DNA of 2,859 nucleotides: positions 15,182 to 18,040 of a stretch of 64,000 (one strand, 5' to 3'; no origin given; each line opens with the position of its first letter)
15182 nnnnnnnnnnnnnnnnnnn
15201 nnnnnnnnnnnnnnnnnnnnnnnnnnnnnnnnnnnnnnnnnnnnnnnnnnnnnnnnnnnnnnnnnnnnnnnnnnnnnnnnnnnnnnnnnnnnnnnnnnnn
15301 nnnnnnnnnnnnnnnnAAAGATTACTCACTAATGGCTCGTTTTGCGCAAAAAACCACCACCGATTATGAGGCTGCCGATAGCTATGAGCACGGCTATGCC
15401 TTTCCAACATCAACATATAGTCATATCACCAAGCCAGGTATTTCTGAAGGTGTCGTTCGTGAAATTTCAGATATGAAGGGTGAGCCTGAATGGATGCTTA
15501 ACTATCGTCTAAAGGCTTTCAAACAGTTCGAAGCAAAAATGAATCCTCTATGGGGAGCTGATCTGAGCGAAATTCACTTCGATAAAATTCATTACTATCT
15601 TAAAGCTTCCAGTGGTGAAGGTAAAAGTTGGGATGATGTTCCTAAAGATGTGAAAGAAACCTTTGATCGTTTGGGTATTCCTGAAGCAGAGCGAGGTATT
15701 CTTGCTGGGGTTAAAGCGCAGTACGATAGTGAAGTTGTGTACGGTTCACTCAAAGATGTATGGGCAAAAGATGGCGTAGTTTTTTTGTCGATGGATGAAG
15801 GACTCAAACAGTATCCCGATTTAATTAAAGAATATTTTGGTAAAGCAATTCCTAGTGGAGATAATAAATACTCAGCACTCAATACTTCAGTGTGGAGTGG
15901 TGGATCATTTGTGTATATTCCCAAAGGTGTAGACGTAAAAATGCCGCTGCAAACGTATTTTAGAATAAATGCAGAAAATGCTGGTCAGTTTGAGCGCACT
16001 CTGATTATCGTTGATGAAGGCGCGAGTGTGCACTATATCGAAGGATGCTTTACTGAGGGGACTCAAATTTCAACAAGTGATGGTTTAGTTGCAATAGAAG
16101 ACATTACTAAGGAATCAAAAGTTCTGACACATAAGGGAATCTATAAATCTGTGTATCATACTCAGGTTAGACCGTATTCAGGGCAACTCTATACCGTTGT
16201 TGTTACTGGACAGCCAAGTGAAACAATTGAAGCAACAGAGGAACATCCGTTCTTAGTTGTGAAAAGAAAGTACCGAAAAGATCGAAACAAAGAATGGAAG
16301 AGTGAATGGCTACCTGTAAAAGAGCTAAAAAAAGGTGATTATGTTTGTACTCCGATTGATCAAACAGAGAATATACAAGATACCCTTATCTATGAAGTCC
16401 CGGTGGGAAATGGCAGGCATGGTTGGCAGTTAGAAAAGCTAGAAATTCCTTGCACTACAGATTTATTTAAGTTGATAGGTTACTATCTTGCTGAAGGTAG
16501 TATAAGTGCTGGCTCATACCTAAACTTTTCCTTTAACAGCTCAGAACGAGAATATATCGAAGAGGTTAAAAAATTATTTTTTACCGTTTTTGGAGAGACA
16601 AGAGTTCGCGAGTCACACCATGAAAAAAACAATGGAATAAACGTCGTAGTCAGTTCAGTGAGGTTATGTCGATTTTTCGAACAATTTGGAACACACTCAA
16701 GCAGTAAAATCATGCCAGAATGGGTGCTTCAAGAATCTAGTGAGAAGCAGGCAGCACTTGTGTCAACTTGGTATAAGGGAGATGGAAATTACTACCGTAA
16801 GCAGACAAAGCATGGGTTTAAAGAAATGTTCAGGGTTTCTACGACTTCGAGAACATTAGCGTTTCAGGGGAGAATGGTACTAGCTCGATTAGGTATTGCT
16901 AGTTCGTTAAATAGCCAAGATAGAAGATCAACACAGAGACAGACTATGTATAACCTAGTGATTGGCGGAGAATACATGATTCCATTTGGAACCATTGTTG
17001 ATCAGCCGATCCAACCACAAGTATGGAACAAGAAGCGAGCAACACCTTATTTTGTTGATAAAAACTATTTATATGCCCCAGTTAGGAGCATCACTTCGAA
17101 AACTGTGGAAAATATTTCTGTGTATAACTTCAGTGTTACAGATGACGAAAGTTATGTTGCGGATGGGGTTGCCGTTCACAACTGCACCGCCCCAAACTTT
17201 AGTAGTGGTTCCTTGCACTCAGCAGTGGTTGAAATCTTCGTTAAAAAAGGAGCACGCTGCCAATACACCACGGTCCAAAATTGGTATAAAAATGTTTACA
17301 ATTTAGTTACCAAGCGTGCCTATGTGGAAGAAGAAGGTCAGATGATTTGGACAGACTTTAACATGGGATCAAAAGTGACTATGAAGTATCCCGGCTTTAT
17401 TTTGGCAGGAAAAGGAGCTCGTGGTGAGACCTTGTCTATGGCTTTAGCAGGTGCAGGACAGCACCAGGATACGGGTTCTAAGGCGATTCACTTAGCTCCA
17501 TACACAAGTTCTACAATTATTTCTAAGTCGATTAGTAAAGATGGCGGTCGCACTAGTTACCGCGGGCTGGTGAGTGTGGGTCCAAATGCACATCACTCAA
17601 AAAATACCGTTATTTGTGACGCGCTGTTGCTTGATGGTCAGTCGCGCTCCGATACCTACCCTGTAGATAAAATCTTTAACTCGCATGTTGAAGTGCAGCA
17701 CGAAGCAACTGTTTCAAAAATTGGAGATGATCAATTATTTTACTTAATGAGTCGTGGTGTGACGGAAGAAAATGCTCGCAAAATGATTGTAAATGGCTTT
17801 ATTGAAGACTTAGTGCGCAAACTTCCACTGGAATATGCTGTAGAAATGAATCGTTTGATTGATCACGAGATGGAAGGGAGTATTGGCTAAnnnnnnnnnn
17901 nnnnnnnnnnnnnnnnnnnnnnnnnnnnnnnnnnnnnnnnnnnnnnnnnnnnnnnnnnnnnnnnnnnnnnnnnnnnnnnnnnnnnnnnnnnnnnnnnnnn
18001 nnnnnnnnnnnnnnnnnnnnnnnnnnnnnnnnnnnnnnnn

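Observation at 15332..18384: SufB carries a full-size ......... intein; the suf cluster also has a Nudix insert and a minimal SufD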

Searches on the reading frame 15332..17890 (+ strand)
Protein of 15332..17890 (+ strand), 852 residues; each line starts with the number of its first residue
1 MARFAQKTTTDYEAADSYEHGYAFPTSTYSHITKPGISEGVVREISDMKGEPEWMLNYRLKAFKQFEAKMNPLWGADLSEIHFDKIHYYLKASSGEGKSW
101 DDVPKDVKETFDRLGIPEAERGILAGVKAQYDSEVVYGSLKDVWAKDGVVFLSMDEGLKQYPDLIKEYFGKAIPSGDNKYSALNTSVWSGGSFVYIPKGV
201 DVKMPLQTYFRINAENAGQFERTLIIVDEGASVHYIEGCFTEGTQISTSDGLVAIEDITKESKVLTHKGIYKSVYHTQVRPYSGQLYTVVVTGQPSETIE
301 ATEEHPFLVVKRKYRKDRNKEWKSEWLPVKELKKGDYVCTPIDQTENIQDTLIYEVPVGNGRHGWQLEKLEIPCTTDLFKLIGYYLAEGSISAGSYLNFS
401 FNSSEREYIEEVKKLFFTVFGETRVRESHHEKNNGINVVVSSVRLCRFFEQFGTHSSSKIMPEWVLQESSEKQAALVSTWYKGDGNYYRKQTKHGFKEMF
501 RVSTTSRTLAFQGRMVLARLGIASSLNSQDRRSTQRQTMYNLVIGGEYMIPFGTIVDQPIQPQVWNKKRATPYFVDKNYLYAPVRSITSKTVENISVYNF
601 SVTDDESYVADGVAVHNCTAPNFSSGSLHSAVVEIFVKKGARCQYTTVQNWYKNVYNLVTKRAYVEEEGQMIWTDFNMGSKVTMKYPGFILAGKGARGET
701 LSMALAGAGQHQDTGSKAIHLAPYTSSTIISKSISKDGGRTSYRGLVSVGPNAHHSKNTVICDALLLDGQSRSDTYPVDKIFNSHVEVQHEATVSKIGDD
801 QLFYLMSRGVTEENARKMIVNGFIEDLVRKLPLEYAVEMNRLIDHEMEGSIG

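Call 3: search_protein_families(library=pfam, proteins=[window:15332-17890:+], max_evalue=0.01)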
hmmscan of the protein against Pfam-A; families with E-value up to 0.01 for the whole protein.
window:15332-17890:+ (852 aa): 6 families
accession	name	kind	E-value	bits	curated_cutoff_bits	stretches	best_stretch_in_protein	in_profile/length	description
PF01458.23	SUFBD_core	-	6.9e-81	271.5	27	2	615-823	27-232/232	SUF system FeS cluster assembly, SufBD core domain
PF14528.11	LAGLIDADG_3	-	1.3e-14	54.6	22.5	2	472-550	2-75/82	LAGLIDADG-like domain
PF19295.5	SufBD_N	-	4.8e-13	49.6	23.5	1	145-207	109-171/172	SufBD protein N-terminal region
PF14890.11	Intein_splicing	-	2.1e-10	41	35.8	1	266-617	30-155/155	Intein splicing domain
PF13403.11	Hint_2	-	2.1e-06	28.6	28.4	1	239-283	2-46/147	Hint domain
PF07591.16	PT-HINT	-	2.8e-06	28.1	27.7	1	246-314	2-75/137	Pretoxin HINT domain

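Call 4: search_protein_families(library=ncbifam, proteins=[window:15332-17890:+], max_evalue=0.01)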
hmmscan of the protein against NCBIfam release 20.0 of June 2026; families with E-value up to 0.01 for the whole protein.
window:15332-17890:+ (852 aa): 13 families
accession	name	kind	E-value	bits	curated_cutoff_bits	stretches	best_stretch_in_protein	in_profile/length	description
TIGR01980.1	sufB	equivalog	4.1e-204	678.3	346.4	2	615-843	220-448/448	Fe-S cluster assembly protein SufB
NF008773.0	PRK11814.1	equivalog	2.1e-145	485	717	2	602-852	229-484/484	Fe-S cluster assembly protein SufB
NF052511.1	SUF_like_SmsB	exception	1.8e-73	248.1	650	2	38-240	13-215/445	SUF-like minimal system protein SmsB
TIGR01981.1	sufD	equivalog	1.2e-55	188.8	222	2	622-834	57-269/275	Fe-S cluster assembly protein SufD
NF008194.0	PRK10948.1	equivalog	5.3e-21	74.9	489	1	664-831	234-401/423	Fe-S cluster assembly protein SufD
NF011303.0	PRK14715.1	equivalog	5.5e-09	33.7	1585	1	377-525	1119-1261/1627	DNA-directed DNA polymerase II large subunit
NF038098.1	GyrA_w_intein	exception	8.4e-09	33.9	1850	1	381-531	242-391/1232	intein-containing DNA gyrase subunit A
NF011491.0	PRK14898.1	equivalog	4.3e-08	31.7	783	1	371-534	238-392/860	DNA-directed RNA polymerase subunit A''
NF005852.0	PRK07773.1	equivalog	2.4e-07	29.4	780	1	238-547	397-684/886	replicative DNA helicase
TIGR01445.1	intein_Nterm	domain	6.6e-06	27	24.5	1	239-309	1-83/83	intein N-terminal splicing region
TIGR01443.1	intein_Cterm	domain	8.6e-06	25.8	15.6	1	597-618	2-24/24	intein C-terminal splicing region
NF007072.0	PRK09519.1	equivalog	0.00018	20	1024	0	373-535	358-519/790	intein-containing recombinase RecA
NF011418.0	PRK14845.1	equivalog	0.0013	16.5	756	1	231-534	37-280/1049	translation initiation factor IF-2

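Call 11: find_encoding_contigs(protein=window:15332-17890:+, flank=6000, max_places=4)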
Protein window:15332-17890:+ (852 aa): 24 contigs read that carry it; 4 places shown.
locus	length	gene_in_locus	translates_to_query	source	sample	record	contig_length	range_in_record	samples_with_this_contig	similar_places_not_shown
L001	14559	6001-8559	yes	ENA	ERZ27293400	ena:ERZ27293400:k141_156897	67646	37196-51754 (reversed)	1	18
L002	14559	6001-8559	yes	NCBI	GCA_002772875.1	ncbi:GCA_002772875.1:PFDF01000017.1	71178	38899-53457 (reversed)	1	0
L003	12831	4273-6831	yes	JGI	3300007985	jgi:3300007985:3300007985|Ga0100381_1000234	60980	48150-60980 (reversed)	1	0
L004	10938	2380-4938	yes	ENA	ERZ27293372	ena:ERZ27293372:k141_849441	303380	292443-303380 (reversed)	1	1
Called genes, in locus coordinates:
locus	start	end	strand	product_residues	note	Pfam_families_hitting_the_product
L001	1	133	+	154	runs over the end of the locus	-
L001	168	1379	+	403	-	PF25917:BSH_RND, PF25919:BSH_CusB (weak), PF25973:BSH_CzcB (weak), PF25984:BSH_YknX (faint), PF25990:Beta-barrel_YknX (weak), PF26002:Beta-barrel_AprE (weak)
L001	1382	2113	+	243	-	PF02463:SMC_N (faint), PF00005:ABC_tran, PF13304:AAA_21 (faint)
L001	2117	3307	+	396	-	PF12704:MacB_PCD, PF02687:FtsX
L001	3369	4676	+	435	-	-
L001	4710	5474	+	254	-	PF02463:SMC_N (faint), PF00005:ABC_tran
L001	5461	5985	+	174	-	PF00293:NUDIX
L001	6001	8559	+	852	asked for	PF19295:SufBD_N, PF13403:Hint_2 (faint), PF07591:PT-HINT (faint), PF14890:Intein_splicing, PF14528:LAGLIDADG_3 (weak), PF01458:SUFBD_core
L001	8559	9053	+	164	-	PF01458:SUFBD_core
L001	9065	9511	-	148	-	-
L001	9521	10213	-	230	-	-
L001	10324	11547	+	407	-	PF00266:Aminotran_5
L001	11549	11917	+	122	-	PF01592:NifU_N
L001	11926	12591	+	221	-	-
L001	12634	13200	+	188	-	PF01931:NTPase_I-T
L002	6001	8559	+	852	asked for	PF19295:SufBD_N, PF13403:Hint_2 (faint), PF07591:PT-HINT (faint), PF14890:Intein_splicing, PF14528:LAGLIDADG_3 (weak), PF01458:SUFBD_core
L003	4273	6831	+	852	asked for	PF19295:SufBD_N, PF13403:Hint_2 (faint), PF07591:PT-HINT (faint), PF14890:Intein_splicing, PF14528:LAGLIDADG_3 (weak), PF01458:SUFBD_core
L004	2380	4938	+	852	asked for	PF19295:SufBD_N, PF13403:Hint_2 (faint), PF07591:PT-HINT (faint), PF14890:Intein_splicing, PF14528:LAGLIDADG_3 (weak), PF01458:SUFBD_core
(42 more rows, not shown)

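Call 27: list_cluster_members(proteins=[window:15332-17887:+, window:17890-18381:+, window:14825-15313:+])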
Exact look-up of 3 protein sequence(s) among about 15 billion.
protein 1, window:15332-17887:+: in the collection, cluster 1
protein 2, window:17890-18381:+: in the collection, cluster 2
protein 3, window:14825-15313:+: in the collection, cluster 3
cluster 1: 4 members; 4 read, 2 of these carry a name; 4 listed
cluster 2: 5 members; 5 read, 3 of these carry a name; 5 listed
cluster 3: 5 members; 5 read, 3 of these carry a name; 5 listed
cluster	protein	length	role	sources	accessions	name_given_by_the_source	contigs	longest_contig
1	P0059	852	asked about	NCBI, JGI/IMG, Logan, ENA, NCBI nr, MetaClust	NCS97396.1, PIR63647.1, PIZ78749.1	MAG: Fe-S cluster assembly protein SufB [Candidatus Pacebacteria bacterium] | Fe-S cluster assembly protein SufB [Candidatus Paceibacterota bacterium] | \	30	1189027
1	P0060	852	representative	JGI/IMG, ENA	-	-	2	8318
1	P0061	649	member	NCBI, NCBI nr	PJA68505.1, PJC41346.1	MAG: Fe-S cluster assembly protein SufB [Candidatus Pacebacteria bacterium ...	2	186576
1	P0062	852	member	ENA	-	-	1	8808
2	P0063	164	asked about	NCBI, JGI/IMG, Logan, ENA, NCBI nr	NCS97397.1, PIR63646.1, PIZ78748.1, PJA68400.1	MAG: SufD family Fe-S cluster assembly protein [Candidatus Pacebacteria bacterium] | SufD family Fe-S cluster assembly protein [Candidatus Paceibacterota bacterium]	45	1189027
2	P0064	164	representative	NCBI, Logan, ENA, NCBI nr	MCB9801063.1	MAG: SufD family Fe-S cluster assembly protein [Pseudomonadales bacterium] | SufD family Fe-S cluster assembly protein [Pseudomonadales bacterium]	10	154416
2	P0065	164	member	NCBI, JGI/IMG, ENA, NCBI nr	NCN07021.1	MAG: SufD family Fe-S cluster assembly protein [Candidatus Pacebacteria bacterium] | SufD family Fe-S cluster assembly protein [Candidatus Paceibacterota bacterium]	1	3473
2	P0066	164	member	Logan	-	-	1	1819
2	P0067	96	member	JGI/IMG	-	-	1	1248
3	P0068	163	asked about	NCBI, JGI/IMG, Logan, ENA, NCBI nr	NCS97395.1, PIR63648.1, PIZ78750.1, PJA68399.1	MAG: NUDIX domain-containing protein [Candidatus Pacebacteria bacterium] | NUDIX domain-containing protein [Candidatus Paceibacterota bacterium]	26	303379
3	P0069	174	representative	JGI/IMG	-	-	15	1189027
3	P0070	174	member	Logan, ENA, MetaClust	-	\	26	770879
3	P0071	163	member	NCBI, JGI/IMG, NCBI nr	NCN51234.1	MAG: NUDIX domain-containing protein [Candidatus Pacebacteria bacterium] | NUDIX domain-containing protein [Candidatus Paceibacterota bacterium]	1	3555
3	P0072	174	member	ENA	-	-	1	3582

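Call 74: find_encoding_contigs(protein=P0064, flank=5000, max_places=2)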
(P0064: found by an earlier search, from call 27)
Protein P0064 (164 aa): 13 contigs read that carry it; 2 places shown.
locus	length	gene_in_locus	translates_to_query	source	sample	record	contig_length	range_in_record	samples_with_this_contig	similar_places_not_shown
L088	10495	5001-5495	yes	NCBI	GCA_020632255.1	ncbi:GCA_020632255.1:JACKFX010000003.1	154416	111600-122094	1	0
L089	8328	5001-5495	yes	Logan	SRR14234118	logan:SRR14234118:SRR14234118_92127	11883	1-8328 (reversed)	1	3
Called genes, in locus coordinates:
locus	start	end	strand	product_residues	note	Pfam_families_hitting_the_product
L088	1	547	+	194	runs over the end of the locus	PF13482:RNase_H_2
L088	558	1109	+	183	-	PF00293:NUDIX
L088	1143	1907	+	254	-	PF02463:SMC_N (faint), PF00005:ABC_tran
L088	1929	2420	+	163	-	PF00293:NUDIX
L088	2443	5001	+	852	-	PF19295:SufBD_N, PF14890:Intein_splicing, PF14528:LAGLIDADG_3, PF01458:SUFBD_core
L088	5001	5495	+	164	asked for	PF01458:SUFBD_core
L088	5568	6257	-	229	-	-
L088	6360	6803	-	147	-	-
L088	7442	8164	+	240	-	-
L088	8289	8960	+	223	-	PF12762:DDE_Tnp_IS1595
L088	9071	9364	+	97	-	PF04014:MazE_antitoxin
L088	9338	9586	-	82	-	-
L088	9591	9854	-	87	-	-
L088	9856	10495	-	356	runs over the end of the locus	-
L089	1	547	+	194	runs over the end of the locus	PF13482:RNase_H_2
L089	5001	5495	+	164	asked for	PF01458:SUFBD_core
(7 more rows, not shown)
